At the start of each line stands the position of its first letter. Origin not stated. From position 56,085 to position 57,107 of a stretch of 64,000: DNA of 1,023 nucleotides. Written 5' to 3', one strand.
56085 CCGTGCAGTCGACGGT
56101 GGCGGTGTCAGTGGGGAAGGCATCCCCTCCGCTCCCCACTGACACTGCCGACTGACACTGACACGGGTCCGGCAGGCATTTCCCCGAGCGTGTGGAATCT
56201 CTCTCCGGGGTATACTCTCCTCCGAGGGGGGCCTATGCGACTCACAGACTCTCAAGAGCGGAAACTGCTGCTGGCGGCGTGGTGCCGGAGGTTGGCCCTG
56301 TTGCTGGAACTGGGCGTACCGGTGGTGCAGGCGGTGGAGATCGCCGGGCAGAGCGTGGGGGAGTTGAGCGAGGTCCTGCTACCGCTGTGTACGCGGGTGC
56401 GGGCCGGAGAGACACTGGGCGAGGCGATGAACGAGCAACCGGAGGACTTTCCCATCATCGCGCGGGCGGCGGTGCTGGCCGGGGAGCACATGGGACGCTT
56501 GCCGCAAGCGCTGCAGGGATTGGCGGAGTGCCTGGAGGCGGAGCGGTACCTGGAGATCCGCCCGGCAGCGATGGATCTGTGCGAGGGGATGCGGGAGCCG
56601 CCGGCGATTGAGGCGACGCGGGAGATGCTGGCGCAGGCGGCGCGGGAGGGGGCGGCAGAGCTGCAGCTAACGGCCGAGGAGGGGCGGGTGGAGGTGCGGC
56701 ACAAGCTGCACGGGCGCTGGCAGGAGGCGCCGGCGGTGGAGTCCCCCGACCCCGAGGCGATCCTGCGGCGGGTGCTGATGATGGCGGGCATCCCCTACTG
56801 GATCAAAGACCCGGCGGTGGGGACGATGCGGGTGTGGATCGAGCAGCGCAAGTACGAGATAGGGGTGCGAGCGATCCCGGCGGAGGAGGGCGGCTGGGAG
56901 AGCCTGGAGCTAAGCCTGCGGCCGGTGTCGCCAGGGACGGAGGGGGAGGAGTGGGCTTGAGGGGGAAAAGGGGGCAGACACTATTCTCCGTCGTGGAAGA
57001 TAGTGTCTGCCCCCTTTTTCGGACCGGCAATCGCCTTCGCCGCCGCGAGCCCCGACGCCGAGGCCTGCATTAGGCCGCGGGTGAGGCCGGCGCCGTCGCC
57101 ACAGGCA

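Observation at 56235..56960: Stand-alone soluble fusion of the two interacting pilus-motor modules (PilC/GspF domain + PilB/GspE N2 domain), with no membrane anchor and no ATPase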

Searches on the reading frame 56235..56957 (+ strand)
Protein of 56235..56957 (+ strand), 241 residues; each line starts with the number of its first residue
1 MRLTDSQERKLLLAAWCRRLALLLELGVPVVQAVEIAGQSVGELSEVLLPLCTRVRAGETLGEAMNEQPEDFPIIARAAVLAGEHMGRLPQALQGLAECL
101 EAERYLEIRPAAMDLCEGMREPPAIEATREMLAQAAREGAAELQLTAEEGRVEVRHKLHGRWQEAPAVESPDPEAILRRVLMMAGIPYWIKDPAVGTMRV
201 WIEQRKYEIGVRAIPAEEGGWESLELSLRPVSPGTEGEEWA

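Call 6: search_protein_families(library=pfam, proteins=[window:56235-56957:+], max_evalue=10)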
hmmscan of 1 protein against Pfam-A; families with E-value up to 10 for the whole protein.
window:56235-56957:+ (241 aa): 2 families
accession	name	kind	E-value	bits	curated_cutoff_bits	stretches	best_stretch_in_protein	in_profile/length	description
PF00482.28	T2SSF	-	1.8e-15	57.5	25.2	1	16-109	1-97/125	Type II secretion system (T2SS), protein F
PF00437.27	T2SSE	-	0.24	10.5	24.9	1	123-219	7-104/370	Type II/IV secretion system protein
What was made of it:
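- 56280..56561 (+): T2SSF (PilC/GspF cytoplasmic helical-bundle) domain, residues 16-109. Pfam PF00482 E=1.8e-15 (call 6).
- On PilC/GspF/TadB platform proteins: 57.5 bits vs cut-off 25.2, E=1.8e-15 (call 6).
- On Known PilB regulators (PilZ, FimX, MshEN c-di-GMP modules; phage Tip/Aqs1) and defence or phage protein families: Pfam returns only T2SSF and T2SSE (call 6).
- Checked: Pfam PF00482 T2SSF, residues 16-109, E=1.8e-15, 57.5 bits against a cut-off of 25.2 (call 6).
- The canonical N2 motifs are lost, and the single-sequence Pfam T2SSE score is below threshold (10.5 bits, call 6).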

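Call 7: search_protein_families(library=ncbifam, proteins=[window:56235-56957:+], max_evalue=10)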
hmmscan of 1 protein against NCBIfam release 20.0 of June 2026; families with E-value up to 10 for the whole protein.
window:56235-56957:+ (241 aa): 6 families
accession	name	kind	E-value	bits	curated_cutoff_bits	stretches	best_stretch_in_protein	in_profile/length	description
TIGR02120.1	GspF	equivalog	7.3e-13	48.5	424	1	14-106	66-160/401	type II secretion system inner membrane protein GspF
NF052607.1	T4PiliAsmPilCThrm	equivalog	7.5e-08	31.9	700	1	13-106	68-163/406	type IV pilus assembly protein PilC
NF007861.0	PRK10573.1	equivalog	1.3e-07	31.1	401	1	5-106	53-156/401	protein transport protein HofC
NF052606.1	T4PiliAsmPilCMyx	equivalog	9.9e-07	27.9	700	1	15-106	84-177/419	type IV pilus assembly protein PilC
TIGR02533.1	type_II_gspE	equivalog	1.2e-05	24.2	630.25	1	101-219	86-205/486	type II secretion system ATPase GspE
NF047826.1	T3SSXpsF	equivalog_domain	0.00014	20.8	650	1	12-104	270-363/405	type II secretion system protein XpsF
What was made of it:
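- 56598..56930 (+): PilB/GspE N2-like domain, residues about 122-232 (alpha1, beta1-3, alpha2, beta4-6). GspE TIGR02533 profile positions 86-205 (call 7).
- On PilC/GspF/TadB platform proteins: Only one local stretch matches (call 7).
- Checked: NCBIfam GspF/PilC/HofC local hits to the first cytoplasmic domain (call 7).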

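Call 8: search_solved_structures(query=window:56235-56957:+, max_evalue=10, show_alignments=4)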
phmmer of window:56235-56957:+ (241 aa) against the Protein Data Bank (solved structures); distinct sequences matched with E-value up to 10: 18.
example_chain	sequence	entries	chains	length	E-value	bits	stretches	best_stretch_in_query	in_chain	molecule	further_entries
3jc8_Ca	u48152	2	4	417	7.8e-09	38.8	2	15-106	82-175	Type 4 fimbrial assembly protein PilC | PilC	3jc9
2vma_A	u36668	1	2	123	2.3e-06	30.7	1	13-104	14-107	GENERAL SECRETION PATHWAY PROTEIN F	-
2vmb_A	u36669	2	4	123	2.4e-06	30.6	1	13-104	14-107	GENERAL SECRETION PATHWAY PROTEIN F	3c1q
5nbg_A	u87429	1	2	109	1.1e-05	28.5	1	13-106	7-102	General secretion pathway protein F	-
1p9r_A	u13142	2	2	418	0.0013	21.6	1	109-219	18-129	General secretion pathway protein E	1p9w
4ksr_A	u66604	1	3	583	0.0025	20.7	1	109-219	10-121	Type II secretion system protein E, Hemolysin-coregulated protein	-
4kss_A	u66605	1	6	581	0.0025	20.7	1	109-219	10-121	Type II secretion system protein E, hemolysin-coregulated protein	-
2whn_A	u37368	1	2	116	0.003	20.5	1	13-109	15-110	PILUS ASSEMBLY PROTEIN PILC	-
4pht_A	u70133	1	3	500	0.032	17.1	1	109-219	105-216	General secretory pathway protein E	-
5o74_A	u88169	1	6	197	0.26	14.1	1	134-207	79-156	Multifunctional virulence effector protein DrrA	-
3jz9_A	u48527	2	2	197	0.26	14.1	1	134-207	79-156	Uncharacterized protein DrrA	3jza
2wwx_B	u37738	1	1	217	0.3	13.9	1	134-207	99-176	DRRA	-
3r2h_A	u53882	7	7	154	0.56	13.1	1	15-106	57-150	Bacterioferritin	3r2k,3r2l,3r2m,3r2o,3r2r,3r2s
3n6o_A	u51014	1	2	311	0.61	12.9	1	135-207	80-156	guanine nucleotide exchange factor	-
4mxp_A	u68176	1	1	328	0.67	12.8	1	135-207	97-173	Defects in Rab1 recruitment protein A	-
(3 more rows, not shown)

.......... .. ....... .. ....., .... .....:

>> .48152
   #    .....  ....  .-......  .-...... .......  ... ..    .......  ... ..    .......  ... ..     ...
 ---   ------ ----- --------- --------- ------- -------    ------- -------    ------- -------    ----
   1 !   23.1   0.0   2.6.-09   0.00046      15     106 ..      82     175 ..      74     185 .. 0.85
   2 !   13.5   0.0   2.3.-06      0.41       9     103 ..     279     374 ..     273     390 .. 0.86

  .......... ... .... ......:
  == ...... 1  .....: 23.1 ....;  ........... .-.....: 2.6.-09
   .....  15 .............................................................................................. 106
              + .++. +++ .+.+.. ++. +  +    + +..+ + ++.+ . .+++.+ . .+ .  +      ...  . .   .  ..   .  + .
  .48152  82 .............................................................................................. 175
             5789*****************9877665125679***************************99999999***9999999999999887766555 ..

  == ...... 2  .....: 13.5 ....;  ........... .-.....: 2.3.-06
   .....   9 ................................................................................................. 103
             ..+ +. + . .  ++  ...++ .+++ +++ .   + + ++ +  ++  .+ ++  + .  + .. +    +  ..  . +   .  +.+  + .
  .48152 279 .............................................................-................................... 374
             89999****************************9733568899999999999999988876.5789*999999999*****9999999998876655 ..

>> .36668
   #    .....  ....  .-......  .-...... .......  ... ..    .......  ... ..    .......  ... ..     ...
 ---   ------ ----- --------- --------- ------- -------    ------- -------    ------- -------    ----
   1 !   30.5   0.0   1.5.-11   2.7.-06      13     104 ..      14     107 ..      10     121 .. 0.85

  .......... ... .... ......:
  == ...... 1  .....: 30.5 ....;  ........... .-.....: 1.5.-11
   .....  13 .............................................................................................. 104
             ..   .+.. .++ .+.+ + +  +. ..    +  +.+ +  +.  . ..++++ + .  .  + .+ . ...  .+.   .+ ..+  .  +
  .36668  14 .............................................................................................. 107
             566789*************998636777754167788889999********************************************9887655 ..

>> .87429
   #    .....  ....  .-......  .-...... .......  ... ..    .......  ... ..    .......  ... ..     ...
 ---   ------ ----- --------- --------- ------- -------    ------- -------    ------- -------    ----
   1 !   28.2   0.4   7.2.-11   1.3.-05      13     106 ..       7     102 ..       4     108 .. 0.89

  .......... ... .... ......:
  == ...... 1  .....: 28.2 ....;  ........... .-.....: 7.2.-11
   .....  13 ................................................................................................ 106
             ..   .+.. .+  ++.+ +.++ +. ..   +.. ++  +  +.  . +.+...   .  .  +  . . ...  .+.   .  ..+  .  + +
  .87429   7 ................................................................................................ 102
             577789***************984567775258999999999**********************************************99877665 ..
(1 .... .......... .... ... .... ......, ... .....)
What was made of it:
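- Checked: PDB sequence hits to the EpsF, OutF and PilC cytoplasmic domains (call 8). As a single sequence it is weak: GspE TIGR02533 E=1.2e-5, EpsE 1p9r E=1.3e-3 (calls 7, 8).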

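Call 9: find_homologous_proteins(query=window:56235-56957:+, max_evalue=0.001)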
Query window:56235-56957:+ (241 aa): 19 proteins with E <= 0.001 among 6900 candidates.
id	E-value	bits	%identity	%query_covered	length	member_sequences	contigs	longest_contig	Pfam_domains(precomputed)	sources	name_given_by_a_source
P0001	8.7e-150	515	100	100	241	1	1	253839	PF00482.29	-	-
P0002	1.7e-129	448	87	100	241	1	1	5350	PF00482.29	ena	-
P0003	7.7e-122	423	82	100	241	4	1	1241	PF00482.29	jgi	jgi:type II secretory ATPase GspE/PulE/Tfp pilus assembly ATPase PilB-like protein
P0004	9.8e-119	413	80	100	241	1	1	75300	PF00482.29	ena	-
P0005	4.2e-116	405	79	100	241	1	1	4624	PF00482.29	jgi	jgi:hypothetical protein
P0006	3.0e-111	389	76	100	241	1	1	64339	PF00482.29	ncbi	-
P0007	4.9e-109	382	74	100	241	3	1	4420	PF00482.29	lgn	-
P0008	1.5e-106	373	73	100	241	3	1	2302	PF00482.29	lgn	-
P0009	9.2e-102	358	67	100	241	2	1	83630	PF00482.29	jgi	jgi:type II secretory ATPase GspE/PulE/Tfp pilus assembly ATPase PilB-like protein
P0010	1.8e-87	311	61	98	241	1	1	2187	PF00482.29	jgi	jgi:type II secretory ATPase GspE/PulE/Tfp pilus assembly ATPase PilB-like protein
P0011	3.4e-84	300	60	99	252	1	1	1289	PF00482.29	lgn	-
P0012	4.9e-84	300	60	100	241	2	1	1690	PF00482.29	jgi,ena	-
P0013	1.1e-83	299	60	97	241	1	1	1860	PF00482.29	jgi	jgi:type II secretory ATPase GspE/PulE/Tfp pilus assembly ATPase PilB-like protein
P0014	1.8e-83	298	59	100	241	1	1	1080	PF00482.29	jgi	jgi:hypothetical protein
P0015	4.0e-83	297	62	97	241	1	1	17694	PF00482.29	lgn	-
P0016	6.0e-83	296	62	99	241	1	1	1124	PF00482.29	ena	-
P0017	3.3e-82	294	62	96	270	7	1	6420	PF00482.29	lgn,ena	-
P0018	2.8e-37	147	40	91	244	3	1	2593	PF00482.29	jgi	-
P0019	1.0e-35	142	37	91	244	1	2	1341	PF00482.29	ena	-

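Call 14: find_encoding_contigs(protein=P0009, flank=10000, max_places=3)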
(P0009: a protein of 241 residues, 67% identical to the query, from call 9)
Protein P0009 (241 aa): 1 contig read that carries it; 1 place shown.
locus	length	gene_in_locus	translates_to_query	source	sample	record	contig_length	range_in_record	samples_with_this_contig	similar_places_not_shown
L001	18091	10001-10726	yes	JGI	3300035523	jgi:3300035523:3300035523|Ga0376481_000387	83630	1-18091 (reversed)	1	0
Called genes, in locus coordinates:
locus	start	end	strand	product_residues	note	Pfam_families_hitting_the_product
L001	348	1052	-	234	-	PF01209:Ubie_methyltran, PF13489:Methyltransf_23, PF08241:Methyltransf_11, PF08242:Methyltransf_12, PF13649:Methyltransf_25, PF13847:Methyltransf_31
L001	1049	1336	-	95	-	PF02597:ThiS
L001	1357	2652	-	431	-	PF01979:Amidohydro_1, PF07969:Amidohydro_3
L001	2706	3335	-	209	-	PF00753:Lactamase_B, PF19583:ODP (weak), PF23023:Anti-Pycsar_Apyc1 (faint), PF12706:Lactamase_B_2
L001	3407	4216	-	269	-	-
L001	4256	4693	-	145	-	PF02580:Tyr_Deacylase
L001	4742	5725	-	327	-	-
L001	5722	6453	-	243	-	-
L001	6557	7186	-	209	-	PF02742:Fe_dep_repr_C, PF04023:FeoA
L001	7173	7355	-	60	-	-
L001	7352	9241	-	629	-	PF01926:MMR_HSR1, PF02421:FeoB_N, PF17910:FeoB_Cyto, PF07670:Gate, PF07664:FeoB_C, PF07670:Gate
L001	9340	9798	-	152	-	PF01475:FUR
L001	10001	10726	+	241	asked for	PF00482:T2SSF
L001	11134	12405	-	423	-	PF04909:Amidohydro_2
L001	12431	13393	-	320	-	PF01820:Dala_Dala_lig_N, PF02655:ATP-grasp_3 (weak), PF07478:Dala_Dala_lig_C, PF08443:RimK (faint)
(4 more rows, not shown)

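Call 15: find_encoding_contigs(protein=P0006, flank=10000, max_places=3)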
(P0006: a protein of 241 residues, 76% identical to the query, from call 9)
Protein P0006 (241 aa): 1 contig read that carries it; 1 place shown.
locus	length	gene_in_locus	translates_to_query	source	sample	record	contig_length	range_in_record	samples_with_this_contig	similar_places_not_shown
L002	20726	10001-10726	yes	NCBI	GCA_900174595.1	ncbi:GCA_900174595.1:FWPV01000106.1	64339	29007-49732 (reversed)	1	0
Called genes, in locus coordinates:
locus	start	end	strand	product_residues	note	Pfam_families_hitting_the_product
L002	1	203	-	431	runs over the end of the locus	PF01979:Amidohydro_1, PF07969:Amidohydro_3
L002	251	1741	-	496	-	PF00884:Sulfatase, PF01663:Phosphodiest (faint), PF16347:SGSH_C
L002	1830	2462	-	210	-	PF00753:Lactamase_B, PF19583:ODP (weak), PF23023:Anti-Pycsar_Apyc1 (faint), PF12706:Lactamase_B_2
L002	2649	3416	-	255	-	-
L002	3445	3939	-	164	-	PF02580:Tyr_Deacylase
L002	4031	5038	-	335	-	-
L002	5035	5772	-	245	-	-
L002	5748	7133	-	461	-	-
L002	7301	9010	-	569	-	PF01926:MMR_HSR1, PF02421:FeoB_N, PF07670:Gate, PF07664:FeoB_C, PF07670:Gate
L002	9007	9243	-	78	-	PF04023:FeoA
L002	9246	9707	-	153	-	PF01475:FUR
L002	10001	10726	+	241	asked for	PF00482:T2SSF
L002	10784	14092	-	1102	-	-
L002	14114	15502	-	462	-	PF00890:FAD_binding_2 (weak), PF01134:GIDA (faint), PF01266:DAO, PF01946:Thi4 (faint), PF03486:HI0933_like (faint), PF05834:Lycopene_cycl (faint), PF07992:Pyr_redox_2 (weak), PF21688:FAD-depend_C, +2 more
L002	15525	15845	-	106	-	-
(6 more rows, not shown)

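Call 16: find_encoding_contigs(protein=P0015, flank=10000, max_places=3)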
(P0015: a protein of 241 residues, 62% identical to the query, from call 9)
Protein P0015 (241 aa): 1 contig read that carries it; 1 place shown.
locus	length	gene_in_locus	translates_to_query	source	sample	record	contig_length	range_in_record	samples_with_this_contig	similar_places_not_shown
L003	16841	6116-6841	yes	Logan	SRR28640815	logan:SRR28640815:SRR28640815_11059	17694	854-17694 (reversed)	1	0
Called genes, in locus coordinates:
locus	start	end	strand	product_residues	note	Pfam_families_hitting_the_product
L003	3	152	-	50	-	?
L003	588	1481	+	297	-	PF01058:Oxidored_q6, PF14720:NiFe_hyd_SSU_C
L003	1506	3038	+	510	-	PF27537:HoxH, PF00374:NiFeSe_Hases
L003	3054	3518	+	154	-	PF01750:HycI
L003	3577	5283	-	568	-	PF01926:MMR_HSR1, PF02421:FeoB_N, PF07670:Gate, PF07664:FeoB_C (weak), PF07670:Gate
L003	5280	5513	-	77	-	PF04023:FeoA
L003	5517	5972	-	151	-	PF01475:FUR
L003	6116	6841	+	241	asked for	PF00482:T2SSF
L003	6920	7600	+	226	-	PF13231:PMT_2 (weak)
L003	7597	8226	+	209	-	-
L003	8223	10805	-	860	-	PF01074:Glyco_hydro_38N, PF17677:Glyco_hydro38C2 (weak)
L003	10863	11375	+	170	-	PF08282:Hydrolase_3 (faint), PF00702:Hydrolase (weak)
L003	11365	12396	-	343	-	PF01384:PHO4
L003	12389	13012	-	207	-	PF01865:PhoU_div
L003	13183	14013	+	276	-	PF01555:N6_N4_Mtase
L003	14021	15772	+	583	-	PF00070:Pyr_redox (faint), PF00890:FAD_binding_2 (weak), PF01134:GIDA (weak), PF01266:DAO (faint), PF07992:Pyr_redox_2 (faint), PF12831:FAD_oxidored, PF13450:NAD_binding_8 (weak), PF24135:DUF7402 (faint)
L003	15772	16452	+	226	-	PF00561:Abhydrolase_1, PF12146:Hydrolase_4, PF12697:Abhydrolase_6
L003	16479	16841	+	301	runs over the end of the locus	PF13353:Fer4_12, PF13187:Fer4_9 (faint), PF00037:Fer4 (faint), PF12837:Fer4_6 (faint), PF12838:Fer4_7 (weak), PF13484:Fer4_16 (faint), PF04055:Radical_SAM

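Call 18: find_related_loci(query=A1, collection=genome_contigs, flank=10000)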
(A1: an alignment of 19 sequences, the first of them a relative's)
Query A1 (241 aa) in genome_contigs; peptide patterns used: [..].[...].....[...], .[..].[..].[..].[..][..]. (x = any residue, [..] = any of these).
63 stretches matched a pattern; 14 encode a relative of the query (tblastn E <= 1e-3); 14 distinct loci.
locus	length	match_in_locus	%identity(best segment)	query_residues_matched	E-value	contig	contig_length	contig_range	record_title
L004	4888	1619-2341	74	1-241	6e-110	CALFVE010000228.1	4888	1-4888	MAG: uncultured bacterium isolate H1_Bin_Bin_26_1_1 genome assembly, contig: c_000000073112, whole genome shotgun sequen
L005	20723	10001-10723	67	1-241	2e-99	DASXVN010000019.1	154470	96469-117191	MAG TPA_asm: Armatimonadota bacterium isolate SMAG_U4746 k141_390280, whole genome shotgun sequence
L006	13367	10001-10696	62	1-232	6e-87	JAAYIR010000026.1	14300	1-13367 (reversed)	MAG: candidate division WS1 bacterium isolate AS10tlH2TH_13 13944_AS10, whole genome shotgun sequence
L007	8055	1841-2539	37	2-230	2e-39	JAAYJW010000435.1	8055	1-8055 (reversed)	MAG: candidate division WS1 bacterium isolate AS10tlH2TH_342 259861_AS10, whole genome shotgun sequence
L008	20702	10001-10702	37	2-230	4e-39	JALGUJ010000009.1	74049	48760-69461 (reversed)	MAG: Candidatus Zipacnadia bacterium isolate Meg22_1214_Bin_167 Meg22_1214_Bin_167_scaffold_511, whole genome shotgun se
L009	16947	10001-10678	38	10-230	7e-39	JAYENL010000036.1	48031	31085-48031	MAG: Armatimonadota bacterium isolate MAG056 MAG056_36, whole genome shotgun sequence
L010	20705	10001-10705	38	1-230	2e-37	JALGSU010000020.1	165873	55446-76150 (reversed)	MAG: Candidatus Zipacnadia bacterium isolate AB_3033_Bin_184 AB_3033_Bin_184_scaffold_1691, whole genome shotgun sequenc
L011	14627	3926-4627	36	2-230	2e-36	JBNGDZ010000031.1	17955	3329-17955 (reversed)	MAG: Armatimonadota bacterium isolate E05-054 bin22.fa-31, whole genome shotgun sequence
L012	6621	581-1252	36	10-228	2e-35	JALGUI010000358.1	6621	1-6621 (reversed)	MAG: Candidatus Zipacnadia bacterium isolate Meg22_1214_Bin_164 Meg22_1214_Bin_164_scaffold_109922, whole genome shotgun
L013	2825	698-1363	35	12-228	4e-35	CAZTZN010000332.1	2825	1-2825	MAG TPA_asm: uncultured Armatimonadia bacterium isolate SRP338002_co1_89 genome assembly, contig: NODE_32983_length_2825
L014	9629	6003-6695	35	3-228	5e-34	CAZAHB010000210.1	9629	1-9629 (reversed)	MAG TPA_asm: uncultured Armatimonadia bacterium isolate binchicken_co77_180 genome assembly, contig: NODE_8061_length_96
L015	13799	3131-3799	36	10-228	7e-34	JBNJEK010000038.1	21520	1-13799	MAG: Armatimonadota bacterium isolate Y23_14dBSd3.bin.89 NODE_1459_length_21520_cov_7.384576, whole genome shotgun seque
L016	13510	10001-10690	36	10-234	4e-34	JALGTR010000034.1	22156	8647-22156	MAG: Candidatus Zipacnadia bacterium isolate Meg22_1012_Bin_267 Meg22_1012_Bin_267_scaffold_5960, whole genome shotgun s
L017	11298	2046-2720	35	10-230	1e-33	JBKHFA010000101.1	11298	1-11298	MAG: Armatimonadota bacterium isolate D1M05_3 NODE_4984_length_11298_cov_6.590857, whole genome shotgun sequence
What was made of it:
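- On 241-aa T2SSF-N2 family (orthologues of this gene): 14 genome loci were also found (call 18).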

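Call 21: search_protein_families(library=pfam, proteins=[L008:8060-9100:+, L008:9269-9844:+, L008:10856-12253:+, L008:12275-13012:-, L007:2561-2971:-, L017:2894-5122:-, L010:10747-12042:+, L009:10704-11366:+, L011:1973-3706:-, L016:7673-9502:-], max_evalue=0.001)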
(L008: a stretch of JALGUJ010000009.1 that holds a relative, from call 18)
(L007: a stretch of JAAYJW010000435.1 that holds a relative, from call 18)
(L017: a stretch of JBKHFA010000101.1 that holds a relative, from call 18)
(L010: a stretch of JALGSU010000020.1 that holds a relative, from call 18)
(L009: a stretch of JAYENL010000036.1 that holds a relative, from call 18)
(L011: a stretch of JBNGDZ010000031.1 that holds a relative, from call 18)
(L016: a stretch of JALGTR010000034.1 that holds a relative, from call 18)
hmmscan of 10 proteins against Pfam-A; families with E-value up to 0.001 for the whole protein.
L008:8060-9100:+ (347 aa): 6 families
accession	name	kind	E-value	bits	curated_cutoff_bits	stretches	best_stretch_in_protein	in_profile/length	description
PF13421.11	Band_7_1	-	1.1e-68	231.4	24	1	17-227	1-210/211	SPFH domain-Band 7 family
PF01145.31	Band_7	-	7.6e-16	59.1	23.6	1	35-228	2-163/176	SPFH domain / Band 7 family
PF13240.11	Zn_Ribbon_1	-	1e-08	35.1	25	1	329-345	6-22/23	zinc-ribbon domain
PF13248.11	Zn_ribbon_3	-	7e-08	32.1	27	1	295-318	2-26/26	zinc-ribbon domain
PF12773.13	DZR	-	9.4e-08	32.5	27.3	1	301-343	5-45/45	Double zinc ribbon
PF14803.11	Zn_ribbon_Nudix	-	6.4e-05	23.2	25.6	0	309-323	1-15/34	Nudix N-terminal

L008:9269-9844:+ (192 aa): 2 families
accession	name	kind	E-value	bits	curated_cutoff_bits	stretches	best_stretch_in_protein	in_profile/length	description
PF03358.20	FMN_red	-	7.7e-22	77.9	24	1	5-112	2-99/152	NADPH-dependent FMN reductase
PF02525.22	Flavodoxin_2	-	1.2e-15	58.2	27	1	6-136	3-142/198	Flavodoxin-like fold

L008:10856-12253:+ (466 aa): 2 families
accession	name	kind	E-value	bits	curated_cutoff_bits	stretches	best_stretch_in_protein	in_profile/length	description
PF02397.22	Bac_transf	-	5.5e-62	208.9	27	1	284-460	1-178/179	Bacterial sugar transferase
PF13727.12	CoA_binding_3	-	1.6e-25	90.6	25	1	74-248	2-175/175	CoA-binding domain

L008:12275-13012:- (246 aa): 2 families
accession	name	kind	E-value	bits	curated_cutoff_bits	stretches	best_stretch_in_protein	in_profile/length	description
PF01061.29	ABC2_membrane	-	1.9e-29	103.2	26.9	1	6-205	3-209/211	ABC-2 type transporter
PF12698.13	ABC2_membrane_3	-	1.1e-17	64.7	31.6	1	49-232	164-345/347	ABC-2 family transporter protein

L007:2561-2971:- (137 aa): 0 families

L017:2894-5122:- (743 aa): 2 families
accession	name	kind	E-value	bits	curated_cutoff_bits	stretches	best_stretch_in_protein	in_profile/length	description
PF06917.19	Pectate_lyase_2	-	9e-17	61.3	26.6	2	363-480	29-149/491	Periplasmic pectate lyase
PF07470.19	Glyco_hydro_88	-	0.00099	18.6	26.6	0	498-530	31-63/352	Glycosyl Hydrolase Family 88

L010:10747-12042:+ (432 aa): 2 families
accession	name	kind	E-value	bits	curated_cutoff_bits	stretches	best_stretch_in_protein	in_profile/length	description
PF02397.22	Bac_transf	-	3.1e-43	147.8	27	1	284-403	1-120/179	Bacterial sugar transferase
PF13727.12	CoA_binding_3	-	7.8e-24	85.1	25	1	75-248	3-175/175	CoA-binding domain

L009:10704-11366:+ (221 aa): 2 families
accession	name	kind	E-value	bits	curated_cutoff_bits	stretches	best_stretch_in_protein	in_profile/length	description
PF18912.6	DZR_2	-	0.00027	21.1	27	0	10-37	20-48/56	Double zinc ribbon domain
PF01485.27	IBR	-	0.00095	19.6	24.3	0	82-115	18-51/65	IBR domain, a half RING-finger domain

L011:1973-3706:- (578 aa): 0 families

L016:7673-9502:- (610 aa): 0 families
